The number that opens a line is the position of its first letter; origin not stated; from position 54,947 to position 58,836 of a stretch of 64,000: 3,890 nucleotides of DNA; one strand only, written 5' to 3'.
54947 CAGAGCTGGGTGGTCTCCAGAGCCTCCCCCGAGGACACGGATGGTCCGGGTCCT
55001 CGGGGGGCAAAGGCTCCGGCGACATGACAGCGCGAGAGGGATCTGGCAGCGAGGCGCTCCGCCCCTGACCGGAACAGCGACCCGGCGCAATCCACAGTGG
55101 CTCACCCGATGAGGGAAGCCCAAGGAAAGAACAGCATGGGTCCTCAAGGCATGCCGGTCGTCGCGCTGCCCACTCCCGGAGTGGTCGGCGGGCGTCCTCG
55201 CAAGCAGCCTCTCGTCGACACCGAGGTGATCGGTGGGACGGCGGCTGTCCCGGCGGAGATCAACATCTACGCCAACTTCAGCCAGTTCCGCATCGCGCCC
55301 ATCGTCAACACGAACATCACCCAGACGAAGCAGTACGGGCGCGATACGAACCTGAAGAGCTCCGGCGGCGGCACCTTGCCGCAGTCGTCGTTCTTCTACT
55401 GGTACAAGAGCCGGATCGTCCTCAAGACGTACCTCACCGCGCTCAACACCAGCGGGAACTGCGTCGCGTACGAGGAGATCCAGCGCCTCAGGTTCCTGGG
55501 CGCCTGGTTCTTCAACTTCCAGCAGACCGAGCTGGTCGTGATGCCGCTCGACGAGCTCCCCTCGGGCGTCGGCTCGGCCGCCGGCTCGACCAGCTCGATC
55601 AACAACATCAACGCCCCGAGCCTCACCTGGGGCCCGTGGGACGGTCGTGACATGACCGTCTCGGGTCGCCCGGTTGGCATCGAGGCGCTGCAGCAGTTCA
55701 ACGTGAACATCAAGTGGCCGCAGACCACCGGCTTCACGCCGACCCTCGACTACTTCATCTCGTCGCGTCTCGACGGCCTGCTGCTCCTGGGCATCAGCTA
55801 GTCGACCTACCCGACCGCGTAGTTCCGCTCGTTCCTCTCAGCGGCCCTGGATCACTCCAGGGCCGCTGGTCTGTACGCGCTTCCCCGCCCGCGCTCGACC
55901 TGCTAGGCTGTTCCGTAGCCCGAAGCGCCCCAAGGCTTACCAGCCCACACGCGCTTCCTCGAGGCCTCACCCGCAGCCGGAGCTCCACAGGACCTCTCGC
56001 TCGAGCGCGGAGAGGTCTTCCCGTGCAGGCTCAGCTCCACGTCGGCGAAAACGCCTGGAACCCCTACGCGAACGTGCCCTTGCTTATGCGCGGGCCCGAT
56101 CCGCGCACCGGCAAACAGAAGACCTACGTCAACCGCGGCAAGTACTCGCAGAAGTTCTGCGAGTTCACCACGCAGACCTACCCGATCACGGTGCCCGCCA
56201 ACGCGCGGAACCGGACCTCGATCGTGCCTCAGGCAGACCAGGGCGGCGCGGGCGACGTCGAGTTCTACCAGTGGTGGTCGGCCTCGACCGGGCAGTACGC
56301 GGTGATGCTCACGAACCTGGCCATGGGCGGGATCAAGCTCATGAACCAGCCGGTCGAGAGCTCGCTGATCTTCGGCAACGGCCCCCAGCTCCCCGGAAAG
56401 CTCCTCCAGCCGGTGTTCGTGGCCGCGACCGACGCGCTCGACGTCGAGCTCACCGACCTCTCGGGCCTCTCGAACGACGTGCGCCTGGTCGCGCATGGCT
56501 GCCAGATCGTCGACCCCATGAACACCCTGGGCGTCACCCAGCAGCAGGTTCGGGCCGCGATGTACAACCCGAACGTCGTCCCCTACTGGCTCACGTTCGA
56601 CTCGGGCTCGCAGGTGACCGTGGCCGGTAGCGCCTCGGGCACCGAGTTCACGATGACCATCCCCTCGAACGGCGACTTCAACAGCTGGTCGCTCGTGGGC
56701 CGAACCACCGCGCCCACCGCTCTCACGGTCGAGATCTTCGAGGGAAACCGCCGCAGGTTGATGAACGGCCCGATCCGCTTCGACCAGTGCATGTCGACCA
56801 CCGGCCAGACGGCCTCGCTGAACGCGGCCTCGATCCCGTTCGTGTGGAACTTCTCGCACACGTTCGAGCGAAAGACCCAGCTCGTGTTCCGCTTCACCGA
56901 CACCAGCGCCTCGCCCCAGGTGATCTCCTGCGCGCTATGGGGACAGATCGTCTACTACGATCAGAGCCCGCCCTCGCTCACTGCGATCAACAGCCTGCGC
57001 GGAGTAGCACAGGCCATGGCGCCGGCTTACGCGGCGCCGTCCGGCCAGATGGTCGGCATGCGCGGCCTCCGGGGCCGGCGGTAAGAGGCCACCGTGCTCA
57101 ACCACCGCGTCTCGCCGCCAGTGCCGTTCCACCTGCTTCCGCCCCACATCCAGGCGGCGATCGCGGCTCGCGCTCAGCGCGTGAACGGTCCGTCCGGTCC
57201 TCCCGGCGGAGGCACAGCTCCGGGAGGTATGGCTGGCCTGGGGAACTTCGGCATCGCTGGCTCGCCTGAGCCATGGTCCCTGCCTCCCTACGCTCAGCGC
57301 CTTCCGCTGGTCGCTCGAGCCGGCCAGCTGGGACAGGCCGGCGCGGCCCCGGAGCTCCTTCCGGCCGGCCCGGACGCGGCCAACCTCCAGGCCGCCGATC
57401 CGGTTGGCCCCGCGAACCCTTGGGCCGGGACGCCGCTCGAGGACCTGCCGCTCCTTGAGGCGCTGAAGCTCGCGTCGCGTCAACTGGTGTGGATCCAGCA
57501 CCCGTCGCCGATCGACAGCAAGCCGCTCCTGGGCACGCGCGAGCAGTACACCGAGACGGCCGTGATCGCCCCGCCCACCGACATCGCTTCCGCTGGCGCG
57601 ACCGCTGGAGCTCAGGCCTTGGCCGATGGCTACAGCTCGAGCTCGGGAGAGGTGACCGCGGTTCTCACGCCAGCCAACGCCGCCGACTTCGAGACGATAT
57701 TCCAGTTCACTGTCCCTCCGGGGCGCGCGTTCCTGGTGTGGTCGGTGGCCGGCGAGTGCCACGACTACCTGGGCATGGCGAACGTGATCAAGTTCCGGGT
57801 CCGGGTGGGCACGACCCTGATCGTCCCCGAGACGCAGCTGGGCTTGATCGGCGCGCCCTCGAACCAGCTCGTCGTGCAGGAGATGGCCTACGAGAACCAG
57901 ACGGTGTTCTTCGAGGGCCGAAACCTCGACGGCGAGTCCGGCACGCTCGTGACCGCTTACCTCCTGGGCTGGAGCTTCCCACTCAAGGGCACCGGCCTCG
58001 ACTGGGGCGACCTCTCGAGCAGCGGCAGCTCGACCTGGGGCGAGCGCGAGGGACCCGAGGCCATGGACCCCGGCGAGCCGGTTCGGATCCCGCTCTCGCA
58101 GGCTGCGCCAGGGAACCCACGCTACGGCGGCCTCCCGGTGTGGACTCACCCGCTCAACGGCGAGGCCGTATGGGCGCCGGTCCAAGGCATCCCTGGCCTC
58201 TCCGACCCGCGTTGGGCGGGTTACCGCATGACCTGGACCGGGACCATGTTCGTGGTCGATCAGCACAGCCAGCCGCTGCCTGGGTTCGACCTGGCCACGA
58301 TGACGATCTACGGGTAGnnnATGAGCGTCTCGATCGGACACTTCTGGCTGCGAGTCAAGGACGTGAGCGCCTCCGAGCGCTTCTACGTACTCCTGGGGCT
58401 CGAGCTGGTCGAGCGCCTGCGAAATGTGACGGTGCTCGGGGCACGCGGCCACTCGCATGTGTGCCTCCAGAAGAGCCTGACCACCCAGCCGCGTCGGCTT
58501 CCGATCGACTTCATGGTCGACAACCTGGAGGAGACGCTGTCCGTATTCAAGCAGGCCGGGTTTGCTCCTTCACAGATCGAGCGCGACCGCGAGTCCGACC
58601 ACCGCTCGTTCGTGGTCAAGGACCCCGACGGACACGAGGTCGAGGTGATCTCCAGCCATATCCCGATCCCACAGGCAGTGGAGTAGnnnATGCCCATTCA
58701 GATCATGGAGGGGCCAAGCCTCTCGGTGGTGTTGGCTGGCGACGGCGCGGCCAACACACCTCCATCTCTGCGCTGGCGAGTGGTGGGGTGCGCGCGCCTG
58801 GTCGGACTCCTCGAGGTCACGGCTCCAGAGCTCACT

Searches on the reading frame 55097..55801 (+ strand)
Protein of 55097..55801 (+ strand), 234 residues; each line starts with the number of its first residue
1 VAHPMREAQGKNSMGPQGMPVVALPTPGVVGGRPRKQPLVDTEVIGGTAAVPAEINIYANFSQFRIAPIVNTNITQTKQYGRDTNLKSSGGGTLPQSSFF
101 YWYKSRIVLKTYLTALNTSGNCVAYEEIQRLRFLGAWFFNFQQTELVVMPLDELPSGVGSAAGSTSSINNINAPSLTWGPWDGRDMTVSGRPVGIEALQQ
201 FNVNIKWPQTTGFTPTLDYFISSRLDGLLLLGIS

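Call 5: search_protein_families(library=pfam, proteins=[window:55097-55801:+], max_evalue=0.1)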
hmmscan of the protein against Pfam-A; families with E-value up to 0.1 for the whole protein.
window:55097-55801:+ (234 aa): 0 families

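Call 6: search_protein_families(library=phrogs, proteins=[window:55097-55801:+], max_evalue=0.1)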
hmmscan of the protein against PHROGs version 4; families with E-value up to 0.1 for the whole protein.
window:55097-55801:+ (234 aa): 0 families

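Call 37: find_homologous_proteins(query=window:55136-55798:+, max_evalue=0.001)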
Query window:55136-55798:+ (221 aa): 7 proteins with E <= 0.001 among 1058 candidates.
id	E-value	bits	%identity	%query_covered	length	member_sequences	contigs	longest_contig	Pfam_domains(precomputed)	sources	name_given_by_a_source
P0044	9.0e-145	498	100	100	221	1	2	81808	-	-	-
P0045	1.9e-125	435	86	100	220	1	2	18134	-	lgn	-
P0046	1.3e-96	340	71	98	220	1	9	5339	-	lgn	-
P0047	4.5e-90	319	68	100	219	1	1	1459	-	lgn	-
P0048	9.4e-79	282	65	88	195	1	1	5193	-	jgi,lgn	-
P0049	5.5e-57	211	51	96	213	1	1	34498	-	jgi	jgi:hypothetical protein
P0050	3.6e-53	198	47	100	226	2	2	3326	-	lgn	-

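Call 55: predict_structure(alignment_id=A3)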
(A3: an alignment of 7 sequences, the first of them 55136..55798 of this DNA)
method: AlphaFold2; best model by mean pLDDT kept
length: 221 residues; sequences in the alignment: 7
mean_pLDDT: 41.5   pTM: 0.45
mean pLDDT of the five models: 41.5, 40.9, 40.6, 40.4, 40.2
residues with pLDDT >= 90: 0; 70-90: 0; 50-70: 69; < 50: 152
segments of 3 or more residues with pLDDT < 50: 1-39, 48-87, 99-110, 140-184, 209-221
pLDDT, mean of each block of 10 residues (from residue 1): 34 28 26 33 54 27 30 33 45 50 44 57 65 58 31 33 33 32 53 59 51 38 25
secondary structure, 60 per line:
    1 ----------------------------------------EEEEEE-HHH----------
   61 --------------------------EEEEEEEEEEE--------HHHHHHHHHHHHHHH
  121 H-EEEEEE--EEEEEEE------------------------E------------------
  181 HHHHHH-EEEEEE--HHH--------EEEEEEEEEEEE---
elements in order: E41-46 E87-97 H106-121 E123-128 E131-137 H181-186 E188-193 E207-218

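Call 87: search_protein_families(library=ncbifam, proteins=[window:55136-55798:+], max_evalue=0.1)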
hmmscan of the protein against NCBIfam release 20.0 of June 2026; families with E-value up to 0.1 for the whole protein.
window:55136-55798:+ (221 aa): 0 families

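Call 89: fold_search(model_id=the predicted structure, library=viral)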
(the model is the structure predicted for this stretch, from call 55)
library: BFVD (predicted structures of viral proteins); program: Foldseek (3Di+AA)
matches with E <= 10: 54; with E <= 0.001: 0
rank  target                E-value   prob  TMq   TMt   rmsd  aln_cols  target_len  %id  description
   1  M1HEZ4                4.9e-01  0.11  0.24  0.14  18.9       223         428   11  (no name in the UniProt tables at hand)
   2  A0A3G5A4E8            5.6e-01  0.08  0.20  0.12  16.3       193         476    8  Uncharacterized protein [Gaeavirus sp.]
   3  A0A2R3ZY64            9.6e-01  0.07  0.14  0.15  13.9        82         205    8  (no name in the UniProt tables at hand)
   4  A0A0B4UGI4            9.6e-01  0.02  0.17  0.13  27.8       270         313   10  (no name in the UniProt tables at hand)
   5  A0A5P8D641            1.0e+00  0.01  0.09  0.09  27.5       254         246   11  Uncharacterized protein [Gordonia phage Keitabear]
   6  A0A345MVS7            1.3e+00  0.07  0.28  0.24  26.4       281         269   10  (no name in the UniProt tables at hand)
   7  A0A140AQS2            1.4e+00  0.02  0.13  0.11  22.9       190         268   10  Coat protein [Dragonfly larvae associated circular virus-10]
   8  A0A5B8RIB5            1.4e+00  0.02  0.12  0.07  22.0       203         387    8  Uncharacterized protein [Iridovirus Liz-CrIV]
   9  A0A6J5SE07            1.8e+00  0.02  0.16  0.06  20.4       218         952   12  Tip attachment protein J central straight fiber domain-containing protein [uncultured Caudovirales phage]
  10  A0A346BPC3            1.8e+00  0.01  0.09  0.07  30.8       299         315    9  (no name in the UniProt tables at hand)
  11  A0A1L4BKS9            1.9e+00  0.09  0.20  0.18  16.7       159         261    9  (no name in the UniProt tables at hand)
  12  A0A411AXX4            2.1e+00  0.02  0.13  0.14  30.8       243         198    8  Uncharacterized protein [Streptomyces phage WheeHeim]
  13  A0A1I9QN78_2          2.6e+00  0.01  0.11  0.04  23.9       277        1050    9  (no name in the UniProt tables at hand)
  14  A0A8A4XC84            2.6e+00  0.00  0.08  0.06  29.7       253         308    9  Capsid protein [Tarsiger cyanurus CRESS-DNA-virus sp.]
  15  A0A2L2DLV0            3.3e+00  0.01  0.11  0.10  24.8       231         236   10  Apple domain-containing protein [Acanthamoeba polyphaga mimivirus]
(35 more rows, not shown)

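Call 100: search_solved_structures(query=A3, max_evalue=10)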
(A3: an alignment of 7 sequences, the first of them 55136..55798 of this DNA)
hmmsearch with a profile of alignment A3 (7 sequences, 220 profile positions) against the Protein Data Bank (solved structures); distinct sequences matched with E-value up to 10: 0.

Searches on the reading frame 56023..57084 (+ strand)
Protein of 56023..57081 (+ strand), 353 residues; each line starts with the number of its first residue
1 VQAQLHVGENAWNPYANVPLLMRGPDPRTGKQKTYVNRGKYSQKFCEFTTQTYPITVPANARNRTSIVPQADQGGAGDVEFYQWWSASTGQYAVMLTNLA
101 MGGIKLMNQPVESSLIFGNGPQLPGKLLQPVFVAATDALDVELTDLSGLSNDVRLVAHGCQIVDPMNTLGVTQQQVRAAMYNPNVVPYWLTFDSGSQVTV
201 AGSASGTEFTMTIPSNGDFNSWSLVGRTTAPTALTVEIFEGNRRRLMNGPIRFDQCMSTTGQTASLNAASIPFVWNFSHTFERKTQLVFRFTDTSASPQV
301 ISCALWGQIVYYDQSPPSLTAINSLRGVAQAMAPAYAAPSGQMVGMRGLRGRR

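Call 5: search_protein_families(library=pfam, proteins=[window:56050-57084:+], max_evalue=0.1)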
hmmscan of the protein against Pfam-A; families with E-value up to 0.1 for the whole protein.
window:56050-57084:+ (344 aa): 0 families

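Call 6: search_protein_families(library=phrogs, proteins=[window:56050-57084:+], max_evalue=0.1)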
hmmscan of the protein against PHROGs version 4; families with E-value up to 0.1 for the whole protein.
window:56050-57084:+ (344 aa): 0 families

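Call 13: search_dna_similar(query=window:56050-57081:+, collection=phages, mode=protein, max_evalue=0.01)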
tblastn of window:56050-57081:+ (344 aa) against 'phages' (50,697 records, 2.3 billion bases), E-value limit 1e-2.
No match.

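Call 26: find_homologous_proteins(query=window:56023-57081:+, max_evalue=0.001)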
Query window:56023-57081:+ (353 aa): 10 proteins with E <= 0.001 among 2513 candidates.
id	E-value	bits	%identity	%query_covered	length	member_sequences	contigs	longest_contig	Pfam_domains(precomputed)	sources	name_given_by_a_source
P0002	1.8e-237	805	100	100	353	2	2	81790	-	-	-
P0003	7.9e-179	612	76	100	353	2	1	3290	-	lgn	-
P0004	2.6e-129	449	63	90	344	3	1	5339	-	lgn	-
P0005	8.6e-102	359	52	90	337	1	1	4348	-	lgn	-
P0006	5.1e-81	290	49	87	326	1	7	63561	-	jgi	jgi:hypothetical protein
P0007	8.4e-77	276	46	89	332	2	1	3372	-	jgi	-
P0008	2.2e-72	262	57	63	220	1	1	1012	-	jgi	jgi:hypothetical protein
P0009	2.8e-70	255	42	94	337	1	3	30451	-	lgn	-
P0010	1.0e-69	253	46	88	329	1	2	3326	-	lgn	-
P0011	4.2e-31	126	33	86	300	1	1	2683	-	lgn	-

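Call 28: find_encoding_contigs(protein=P0006, flank=10000, max_places=3)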
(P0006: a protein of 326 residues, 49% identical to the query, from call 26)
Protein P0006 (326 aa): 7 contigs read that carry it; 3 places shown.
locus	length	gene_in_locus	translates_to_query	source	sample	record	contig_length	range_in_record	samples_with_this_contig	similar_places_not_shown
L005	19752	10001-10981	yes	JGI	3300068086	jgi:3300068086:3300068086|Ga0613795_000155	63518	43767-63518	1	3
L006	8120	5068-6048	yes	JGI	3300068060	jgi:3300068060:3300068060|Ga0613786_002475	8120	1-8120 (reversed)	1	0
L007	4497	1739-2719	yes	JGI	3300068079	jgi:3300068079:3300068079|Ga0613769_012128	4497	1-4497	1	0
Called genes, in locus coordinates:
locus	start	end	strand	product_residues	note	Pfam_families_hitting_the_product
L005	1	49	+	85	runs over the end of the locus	-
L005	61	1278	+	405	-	-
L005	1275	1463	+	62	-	-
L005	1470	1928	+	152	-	-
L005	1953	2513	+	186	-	PF01841:Transglut_core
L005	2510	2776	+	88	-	-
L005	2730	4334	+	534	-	-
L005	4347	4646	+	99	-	-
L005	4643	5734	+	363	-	-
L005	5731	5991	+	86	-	-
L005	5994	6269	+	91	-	-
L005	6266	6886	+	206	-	-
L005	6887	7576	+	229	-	-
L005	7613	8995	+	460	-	-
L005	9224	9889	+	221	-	-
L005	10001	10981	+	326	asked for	-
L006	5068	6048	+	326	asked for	-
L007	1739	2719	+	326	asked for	-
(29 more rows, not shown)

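Call 29: find_encoding_contigs(protein=P0009, flank=10000, max_places=3)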
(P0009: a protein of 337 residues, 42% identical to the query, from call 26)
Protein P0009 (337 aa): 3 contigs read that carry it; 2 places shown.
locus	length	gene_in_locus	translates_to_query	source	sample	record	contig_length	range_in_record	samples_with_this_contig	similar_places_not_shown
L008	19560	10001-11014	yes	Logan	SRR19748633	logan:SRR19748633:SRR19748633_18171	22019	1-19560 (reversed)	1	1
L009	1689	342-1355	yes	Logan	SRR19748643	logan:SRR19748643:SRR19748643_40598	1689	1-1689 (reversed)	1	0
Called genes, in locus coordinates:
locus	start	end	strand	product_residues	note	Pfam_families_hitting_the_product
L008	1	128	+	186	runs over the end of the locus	PF01841:Transglut_core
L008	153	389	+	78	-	-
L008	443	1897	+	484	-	-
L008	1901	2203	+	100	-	-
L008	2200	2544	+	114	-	-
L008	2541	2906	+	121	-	-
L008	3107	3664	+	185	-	-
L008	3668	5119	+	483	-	PF00583:Acetyltransf_1 (faint)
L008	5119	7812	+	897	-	PF00583:Acetyltransf_1 (weak)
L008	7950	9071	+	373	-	-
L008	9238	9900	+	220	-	-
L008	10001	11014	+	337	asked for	-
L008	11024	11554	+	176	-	-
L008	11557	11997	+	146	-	-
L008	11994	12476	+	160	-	-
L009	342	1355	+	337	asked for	-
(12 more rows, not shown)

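Call 45: predict_structure(alignment_id=A2)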
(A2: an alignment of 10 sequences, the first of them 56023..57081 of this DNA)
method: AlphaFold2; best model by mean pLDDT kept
length: 353 residues; sequences in the alignment: 10
mean_pLDDT: 69.8   pTM: 0.70
mean pLDDT of the five models: 69.8, 68.9, 64.5, 59.7, 56.1
residues with pLDDT >= 90: 69; 70-90: 140; 50-70: 62; < 50: 82
segments of 3 or more residues with pLDDT < 50: 1-20, 121-124, 166-168, 258-272, 315-317, 319-353
pLDDT, mean of each block of 10 residues (from residue 1): 27 40 69 62 73 90 86 60 82 87 84 78 57 79 91 85 58 59 78 94 93 84 81 88 82 67 30 61 90 90 86 53 41 35 33 28
secondary structure, 60 per line:
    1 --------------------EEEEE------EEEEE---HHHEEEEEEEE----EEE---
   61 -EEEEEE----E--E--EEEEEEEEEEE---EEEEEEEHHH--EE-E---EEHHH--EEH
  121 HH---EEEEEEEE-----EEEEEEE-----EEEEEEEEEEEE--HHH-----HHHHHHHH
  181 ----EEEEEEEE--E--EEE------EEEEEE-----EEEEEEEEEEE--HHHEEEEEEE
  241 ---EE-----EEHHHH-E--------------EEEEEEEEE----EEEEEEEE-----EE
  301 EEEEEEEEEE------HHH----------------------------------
elements in order: E21-25 E32-36 E43-50 E55-57 E62-67 E78-88 E92-98 E126-133 E139-145 E151-162 H173-180 E185-192 E198-200 E207-212 E218-228 E234-240 H253-256 E273-281 E286-293 E299-310

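Call 49: fold_search(model_id=the predicted structure, library=pdb)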
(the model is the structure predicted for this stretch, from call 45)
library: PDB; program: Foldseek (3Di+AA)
matches with E <= 10: 1711; with E <= 0.001: 43
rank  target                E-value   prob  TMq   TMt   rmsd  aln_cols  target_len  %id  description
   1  7kwb_B                4.8e-05  0.82  0.15  0.14  23.0       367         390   11  Surface glycan-binding protein B from Bacteroides thetaiotaomicron (released 2021-02-17)
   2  3mlj                  5.4e-05  1.00  0.37  0.41   7.5       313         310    7  Reduced (Cu+) peptidylglycine alpha-hydroxylating monooxygenase (PHM) with bound carbon monooxide (CO) (released 2011-03-02)
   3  8hif_M3               7.3e-05  1.00  0.36  0.30  10.5       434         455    8  One asymmetric unit of Singapore grouper iridovirus capsid (released 2023-04-19)
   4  8hif_h2               7.3e-05  1.00  0.33  0.27  13.8       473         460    6  One asymmetric unit of Singapore grouper iridovirus capsid (released 2023-04-19)
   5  7kwb_A                7.3e-05  0.94  0.17  0.15  22.2       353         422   12  Surface glycan-binding protein B from Bacteroides thetaiotaomicron (released 2021-02-17)
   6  1phm                  8.6e-05  1.00  0.38  0.42   7.6       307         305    7  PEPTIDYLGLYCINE ALPHA-HYDROXYLATING MONOOXYGENASE (PHM) FROM RAT (released 1998-11-11)
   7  3mll                  9.0e-05  1.00  0.32  0.36  10.2       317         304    8  Reduced (Cu+) peptidylglycine alpha-hydroxylating monooxygenase (PHM) with bound azide (released 2011-03-02)
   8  6ala_C                1.2e-04  1.00  0.39  0.44   7.3       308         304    7  Crystal structure of H108A peptidylglycine alpha-hydroxylating monooxygenase (PHM) in complex with citrate (released 2018-07-18)
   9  3mib                  1.6e-04  1.00  0.37  0.41   7.8       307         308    6  Oxidized (Cu2+) peptidylglycine alpha-hydroxylating monooxygenase (PHM) with bound nitrite (released 2010-11-24)
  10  3mih                  1.6e-04  1.00  0.31  0.34  10.4       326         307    5  Oxidized (Cu2+) peptidylglycine alpha-hydroxylating monooxygenase (PHM) with bound azide, obtained in the presence of su (released 2010-11-24)
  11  6an3                  1.7e-04  1.00  0.37  0.41   7.7       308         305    7  Crystal structure of H172A-peptidylglycine alpha-hydroxylating monooxygenase (PHM) mutant soaked with peptide (no CuH bo (released 2018-07-18)
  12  6q5u_L                1.9e-04  1.00  0.39  0.36   9.3       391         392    7  High resolution electron cryo-microscopy structure of the bacteriophage PR772 (released 2019-06-19)
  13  6nck                  1.9e-04  1.00  0.32  0.36   9.1       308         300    7  Crystal structure of H108A peptidylglycine alpha-hydroxylating monooxygenase (PHM) (released 2019-02-06)
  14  6ay0                  1.9e-04  1.00  0.30  0.33  10.3       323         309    7  Crystal structure of H108A peptidylglycine alpha-hydroxylating monooxygenase (PHM) soaked with peptide (released 2018-07-18)
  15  1sdw                  2.0e-04  1.00  0.38  0.42   7.6       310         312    7  Reduced (Cu+) peptidylglycine alpha-hydroxylating monooxygenase with bound peptide and dioxygen (released 2004-05-11)
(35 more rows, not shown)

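Call 54: fold_search(model_id=the predicted structure, library=viral)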
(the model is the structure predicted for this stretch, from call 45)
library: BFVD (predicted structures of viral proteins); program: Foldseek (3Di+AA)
matches with E <= 10: 1669; with E <= 0.001: 64
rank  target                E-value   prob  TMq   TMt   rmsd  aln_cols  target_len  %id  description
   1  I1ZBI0                1.3e-09  1.00  0.49  0.65   6.2       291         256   13  (no name in the UniProt tables at hand)
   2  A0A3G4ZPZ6            3.9e-07  1.00  0.26  0.24  12.0       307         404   11  Uncharacterized protein [Terrestrivirus sp.]
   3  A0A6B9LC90            5.7e-07  1.00  0.18  0.14  43.0       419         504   11  Structural protein [Flavobacterium phage vB_FspS_lillamy9-6]
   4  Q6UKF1                5.0e-06  1.00  0.19  0.22  28.9       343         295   12  Gp01 [Burkholderia phage Bcep43]
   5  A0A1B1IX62            5.0e-06  1.00  0.21  0.18  23.6       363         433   10  (no name in the UniProt tables at hand)
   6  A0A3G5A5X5            7.2e-06  1.00  0.24  0.23  13.0       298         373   10  Uncharacterized protein [Hyperionvirus sp.]
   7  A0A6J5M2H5            8.0e-06  0.98  0.18  0.15  35.4       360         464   10  Uncharacterized protein [uncultured Caudovirales phage]
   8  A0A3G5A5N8            8.9e-06  1.00  0.28  0.27  12.4       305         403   12  Uncharacterized protein [Hyperionvirus sp.]
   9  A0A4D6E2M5            1.4e-05  0.99  0.19  0.09  40.1       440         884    8  Minor tail protein [Streptomyces phage Circinus]
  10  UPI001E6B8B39         2.8e-05  1.00  0.37  0.36  13.0       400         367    8  (no name look-up for this kind of identifier)
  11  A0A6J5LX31            2.8e-05  1.00  0.22  0.14  12.4       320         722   12  Uncharacterized protein [uncultured Caudovirales phage]
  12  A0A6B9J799            2.9e-05  0.93  0.17  0.09  20.7       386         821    9  Minor tail protein [Arthrobacter phage DrYang]
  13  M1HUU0                4.0e-05  0.99  0.23  0.21  16.1       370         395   10  (no name in the UniProt tables at hand)
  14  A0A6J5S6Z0            4.0e-05  0.98  0.21  0.19  22.7       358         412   12  Uncharacterized protein [uncultured Caudovirales phage]
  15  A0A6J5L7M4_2          4.2e-05  0.92  0.17  0.07  25.6       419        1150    8  Tip attachment protein J [uncultured Caudovirales phage]
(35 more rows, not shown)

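Call 76: find_related_loci(query=A2, collection=genome_contigs, flank=10000)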
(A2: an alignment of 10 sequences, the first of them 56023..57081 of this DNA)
Query A2 (353 aa) in genome_contigs; peptide patterns used: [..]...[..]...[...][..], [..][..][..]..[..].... (x = any residue, [..] = any of these).
111 stretches matched a pattern, but none encodes a relative of the query by tblastn (E <= 1e-3).

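Call 77: find_related_loci(query=A2, collection=viral_contigs, flank=10000)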
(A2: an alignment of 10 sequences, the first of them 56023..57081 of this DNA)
Query A2 (353 aa) in viral_contigs; peptide patterns used: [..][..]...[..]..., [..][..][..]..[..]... (x = any residue, [..] = any of these).
194 stretches matched a pattern, but none encodes a relative of the query by tblastn (E <= 1e-3).

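Call 79: find_related_loci(query=A2, collection=metagenome_contigs, flank=6000)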
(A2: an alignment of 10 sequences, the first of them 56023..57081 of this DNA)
Query A2 (353 aa) in metagenome_contigs; peptide patterns used: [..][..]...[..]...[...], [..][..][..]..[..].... (x = any residue, [..] = any of these).
532 stretches matched a pattern; 1 encode a relative of the query (tblastn E <= 1e-3); 1 distinct loci.
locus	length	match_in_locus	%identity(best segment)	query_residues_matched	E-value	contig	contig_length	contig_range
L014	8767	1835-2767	46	6-320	3e-85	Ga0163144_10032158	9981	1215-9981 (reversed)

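Call 87: search_protein_families(library=ncbifam, proteins=[window:56023-57081:+], max_evalue=0.1)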
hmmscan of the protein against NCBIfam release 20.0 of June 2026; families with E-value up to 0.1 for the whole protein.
window:56023-57081:+ (353 aa): 0 families

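Call 99: search_solved_structures(query=A2, max_evalue=10)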
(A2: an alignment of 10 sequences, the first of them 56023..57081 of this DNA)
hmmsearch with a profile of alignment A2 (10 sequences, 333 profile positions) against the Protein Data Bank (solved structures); distinct sequences matched with E-value up to 10: 5.
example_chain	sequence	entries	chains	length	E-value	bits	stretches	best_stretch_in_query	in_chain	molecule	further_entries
7dm0_A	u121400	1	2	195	0.0049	18.9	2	178-211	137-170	Biofilm-associated surface protein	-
6m3a_A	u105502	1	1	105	0.36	12.7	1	178-212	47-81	Biofilm-associated surface protein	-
5f59_A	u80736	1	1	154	0.71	11.8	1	216-282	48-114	Histone-lysine N-methyltransferase 2C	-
5f6k_C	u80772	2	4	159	0.75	11.7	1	216-282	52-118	Histone-lysine N-methyltransferase 2C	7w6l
6kiw_K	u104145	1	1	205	1.2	11.1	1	216-282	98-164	Histone-lysine N-methyltransferase 2C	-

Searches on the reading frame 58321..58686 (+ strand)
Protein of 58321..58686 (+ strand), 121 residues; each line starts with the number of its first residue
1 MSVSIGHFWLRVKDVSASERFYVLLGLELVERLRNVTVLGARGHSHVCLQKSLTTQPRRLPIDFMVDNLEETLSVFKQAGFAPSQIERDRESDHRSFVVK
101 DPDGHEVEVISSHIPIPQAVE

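Call 5: search_protein_families(library=pfam, proteins=[window:58321-58686:+], max_evalue=0.1)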
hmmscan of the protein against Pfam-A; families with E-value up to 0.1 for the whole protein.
window:58321-58686:+ (121 aa): 5 families
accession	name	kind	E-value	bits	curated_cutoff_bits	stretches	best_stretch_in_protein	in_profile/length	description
PF00903.31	Glyoxalase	-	3.8e-11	43.9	20.6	1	5-109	2-121/121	Glyoxalase/Bleomycin resistance protein/Dioxygenase superfamily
PF18029.7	Glyoxalase_6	-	4e-07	31.1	23.6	1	10-110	4-106/106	Glyoxalase-like domain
PF13669.12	Glyoxalase_4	-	0.00061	20.5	27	1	63-112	4-55/109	Glyoxalase/Bleomycin resistance protein/Dioxygenase superfamily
PF12681.13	Glyoxalase_2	-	0.0031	17.9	30.1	1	48-112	51-116/118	Glyoxalase-like domain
PF22677.2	Ble-like_N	-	0.023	14.9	24.5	1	7-32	4-31/41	Bleomycin resistance protein-like N-terminal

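Call 6: search_protein_families(library=phrogs, proteins=[window:58321-58686:+], max_evalue=0.1)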
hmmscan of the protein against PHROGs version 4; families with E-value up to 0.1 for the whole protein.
window:58321-58686:+ (121 aa): 1 family
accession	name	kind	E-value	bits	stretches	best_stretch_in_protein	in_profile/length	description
phrog_14937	-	unknown function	2.8e-07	31.8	1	3-111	3-126/130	-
